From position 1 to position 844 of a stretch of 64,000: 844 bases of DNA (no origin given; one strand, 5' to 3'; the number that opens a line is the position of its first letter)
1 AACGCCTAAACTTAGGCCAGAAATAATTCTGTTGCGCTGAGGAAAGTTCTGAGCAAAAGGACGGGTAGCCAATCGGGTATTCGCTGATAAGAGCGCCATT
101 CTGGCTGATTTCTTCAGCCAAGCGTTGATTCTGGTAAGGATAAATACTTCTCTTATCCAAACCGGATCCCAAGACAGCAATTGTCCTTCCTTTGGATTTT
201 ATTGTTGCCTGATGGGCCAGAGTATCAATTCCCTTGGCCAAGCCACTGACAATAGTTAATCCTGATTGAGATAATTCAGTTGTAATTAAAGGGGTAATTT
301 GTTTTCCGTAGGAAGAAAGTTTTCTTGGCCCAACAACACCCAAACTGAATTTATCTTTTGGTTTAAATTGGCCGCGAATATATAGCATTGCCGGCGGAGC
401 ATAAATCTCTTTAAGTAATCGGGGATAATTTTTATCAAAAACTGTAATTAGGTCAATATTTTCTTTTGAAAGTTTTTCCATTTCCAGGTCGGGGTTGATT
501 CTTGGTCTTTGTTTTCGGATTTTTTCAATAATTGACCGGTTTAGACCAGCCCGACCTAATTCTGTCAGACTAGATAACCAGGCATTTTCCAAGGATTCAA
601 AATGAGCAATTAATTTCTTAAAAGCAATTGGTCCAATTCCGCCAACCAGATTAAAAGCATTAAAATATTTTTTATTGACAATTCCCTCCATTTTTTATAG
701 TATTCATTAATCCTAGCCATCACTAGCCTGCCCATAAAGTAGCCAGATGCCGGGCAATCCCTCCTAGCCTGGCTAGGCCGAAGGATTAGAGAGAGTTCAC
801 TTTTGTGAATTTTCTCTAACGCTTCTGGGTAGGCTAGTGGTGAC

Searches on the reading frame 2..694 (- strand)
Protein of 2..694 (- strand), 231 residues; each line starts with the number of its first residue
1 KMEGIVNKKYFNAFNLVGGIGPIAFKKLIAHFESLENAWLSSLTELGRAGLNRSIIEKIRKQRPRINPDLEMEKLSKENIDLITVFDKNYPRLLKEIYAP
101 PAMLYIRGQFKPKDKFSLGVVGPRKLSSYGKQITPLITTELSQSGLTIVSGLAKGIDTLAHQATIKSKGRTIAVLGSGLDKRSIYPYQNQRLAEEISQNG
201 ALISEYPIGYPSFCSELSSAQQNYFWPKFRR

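Call 72: search_protein_families(library=pfam, proteins=[window:2-694:-], max_evalue=0.001)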
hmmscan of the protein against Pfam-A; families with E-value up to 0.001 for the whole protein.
seq(231 aa): 1 family
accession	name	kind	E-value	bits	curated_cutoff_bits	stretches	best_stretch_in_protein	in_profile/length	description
PF02481.21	DNA_processg_A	-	6e-43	146.9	29.6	1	75-210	2-138/212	DNA recombination-mediator protein A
